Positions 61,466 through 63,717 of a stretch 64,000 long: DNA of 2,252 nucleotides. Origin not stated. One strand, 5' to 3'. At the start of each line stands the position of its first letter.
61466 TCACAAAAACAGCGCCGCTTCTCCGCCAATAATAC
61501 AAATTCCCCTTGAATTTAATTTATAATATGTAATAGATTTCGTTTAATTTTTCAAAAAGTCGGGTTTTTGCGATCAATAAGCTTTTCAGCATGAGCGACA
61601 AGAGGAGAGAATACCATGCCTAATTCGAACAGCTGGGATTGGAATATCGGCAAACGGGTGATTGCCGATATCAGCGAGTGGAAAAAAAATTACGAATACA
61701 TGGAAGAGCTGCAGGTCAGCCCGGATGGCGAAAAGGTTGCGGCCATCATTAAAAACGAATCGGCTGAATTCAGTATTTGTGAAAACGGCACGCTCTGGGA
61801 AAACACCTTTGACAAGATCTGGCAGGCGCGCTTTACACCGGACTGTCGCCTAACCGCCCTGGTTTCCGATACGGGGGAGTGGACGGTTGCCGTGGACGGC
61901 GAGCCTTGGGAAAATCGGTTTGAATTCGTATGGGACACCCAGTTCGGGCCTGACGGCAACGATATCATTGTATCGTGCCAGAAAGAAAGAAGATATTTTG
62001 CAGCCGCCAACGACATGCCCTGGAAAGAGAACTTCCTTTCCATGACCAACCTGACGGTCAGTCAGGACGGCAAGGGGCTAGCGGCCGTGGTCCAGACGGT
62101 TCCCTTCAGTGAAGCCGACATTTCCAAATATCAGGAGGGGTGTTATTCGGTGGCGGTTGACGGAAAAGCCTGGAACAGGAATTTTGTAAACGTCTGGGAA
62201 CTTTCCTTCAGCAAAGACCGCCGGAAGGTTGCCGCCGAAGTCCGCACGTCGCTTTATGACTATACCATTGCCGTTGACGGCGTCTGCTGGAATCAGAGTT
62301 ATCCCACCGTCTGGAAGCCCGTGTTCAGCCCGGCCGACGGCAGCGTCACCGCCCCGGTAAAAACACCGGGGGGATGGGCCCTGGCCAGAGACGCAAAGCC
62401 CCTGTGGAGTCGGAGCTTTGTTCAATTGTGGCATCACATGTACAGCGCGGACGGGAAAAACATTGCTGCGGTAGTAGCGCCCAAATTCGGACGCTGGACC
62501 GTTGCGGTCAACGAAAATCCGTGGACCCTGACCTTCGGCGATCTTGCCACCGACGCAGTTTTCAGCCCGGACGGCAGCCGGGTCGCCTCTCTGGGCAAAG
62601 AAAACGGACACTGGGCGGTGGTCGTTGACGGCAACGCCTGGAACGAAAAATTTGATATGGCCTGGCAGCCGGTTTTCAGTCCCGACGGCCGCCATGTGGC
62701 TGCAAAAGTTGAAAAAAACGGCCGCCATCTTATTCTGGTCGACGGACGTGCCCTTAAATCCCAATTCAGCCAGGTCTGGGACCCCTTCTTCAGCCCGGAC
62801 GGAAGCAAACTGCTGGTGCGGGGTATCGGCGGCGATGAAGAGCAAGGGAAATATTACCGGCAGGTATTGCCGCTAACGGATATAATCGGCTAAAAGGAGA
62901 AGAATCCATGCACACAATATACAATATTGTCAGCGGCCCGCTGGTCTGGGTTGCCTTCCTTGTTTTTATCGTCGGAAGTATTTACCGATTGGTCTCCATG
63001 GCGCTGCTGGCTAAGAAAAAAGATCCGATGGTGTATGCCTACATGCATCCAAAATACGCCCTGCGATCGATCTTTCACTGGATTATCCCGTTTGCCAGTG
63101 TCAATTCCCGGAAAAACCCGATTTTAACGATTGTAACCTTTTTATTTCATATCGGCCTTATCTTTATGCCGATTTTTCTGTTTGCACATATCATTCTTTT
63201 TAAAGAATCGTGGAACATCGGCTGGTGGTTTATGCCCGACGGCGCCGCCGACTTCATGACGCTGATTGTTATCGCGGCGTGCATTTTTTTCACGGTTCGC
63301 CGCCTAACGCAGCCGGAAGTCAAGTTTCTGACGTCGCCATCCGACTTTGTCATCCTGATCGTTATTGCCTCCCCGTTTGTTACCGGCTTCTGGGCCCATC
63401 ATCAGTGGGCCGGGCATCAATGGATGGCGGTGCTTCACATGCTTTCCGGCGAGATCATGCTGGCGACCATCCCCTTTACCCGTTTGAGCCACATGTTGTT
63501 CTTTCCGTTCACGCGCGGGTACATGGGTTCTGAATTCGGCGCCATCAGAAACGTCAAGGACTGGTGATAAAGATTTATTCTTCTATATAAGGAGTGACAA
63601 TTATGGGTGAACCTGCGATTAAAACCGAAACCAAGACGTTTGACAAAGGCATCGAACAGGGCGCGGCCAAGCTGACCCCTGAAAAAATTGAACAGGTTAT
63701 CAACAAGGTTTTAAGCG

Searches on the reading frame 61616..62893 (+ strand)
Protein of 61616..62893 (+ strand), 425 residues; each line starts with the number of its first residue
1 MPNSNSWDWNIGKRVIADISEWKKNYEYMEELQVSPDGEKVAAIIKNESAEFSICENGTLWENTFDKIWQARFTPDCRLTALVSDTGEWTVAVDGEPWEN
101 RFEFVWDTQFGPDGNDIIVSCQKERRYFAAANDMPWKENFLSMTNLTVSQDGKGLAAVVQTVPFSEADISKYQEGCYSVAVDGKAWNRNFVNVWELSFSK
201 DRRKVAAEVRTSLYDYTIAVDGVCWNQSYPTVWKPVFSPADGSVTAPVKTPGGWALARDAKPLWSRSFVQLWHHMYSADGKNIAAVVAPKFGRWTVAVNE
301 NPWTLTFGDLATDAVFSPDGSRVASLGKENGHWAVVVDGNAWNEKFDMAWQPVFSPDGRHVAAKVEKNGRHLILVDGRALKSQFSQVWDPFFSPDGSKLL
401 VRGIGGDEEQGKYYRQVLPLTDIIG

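Call 33: search_protein_families(library=pfam, proteins=[window:61616-62893:+], max_evalue=0.00001)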
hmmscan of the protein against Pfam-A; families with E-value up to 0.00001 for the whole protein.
window:61616-62893:+ (425 aa): 1 family
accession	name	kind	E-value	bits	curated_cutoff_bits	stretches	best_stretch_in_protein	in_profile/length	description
PF07676.18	PD40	-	3e-07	30.7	20.9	0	390-399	14-23/38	WD40-like Beta Propeller Repeat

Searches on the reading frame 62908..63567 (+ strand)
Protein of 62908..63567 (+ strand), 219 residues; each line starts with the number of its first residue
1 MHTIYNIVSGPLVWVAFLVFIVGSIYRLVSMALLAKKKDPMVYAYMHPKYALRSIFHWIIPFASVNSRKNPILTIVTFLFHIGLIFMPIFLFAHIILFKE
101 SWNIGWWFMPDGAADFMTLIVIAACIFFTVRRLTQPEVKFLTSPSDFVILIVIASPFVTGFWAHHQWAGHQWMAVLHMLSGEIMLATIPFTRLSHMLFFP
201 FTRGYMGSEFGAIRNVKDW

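Call 33: search_protein_families(library=pfam, proteins=[window:62908-63567:+], max_evalue=0.00001)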
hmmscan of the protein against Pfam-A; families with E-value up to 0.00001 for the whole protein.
window:62908-63567:+ (219 aa): 1 family
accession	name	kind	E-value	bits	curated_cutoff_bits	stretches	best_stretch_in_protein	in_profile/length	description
PF02665.19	Nitrate_red_gam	-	4e-08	33.6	22.9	0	169-202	172-205/217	Nitrate reductase gamma subunit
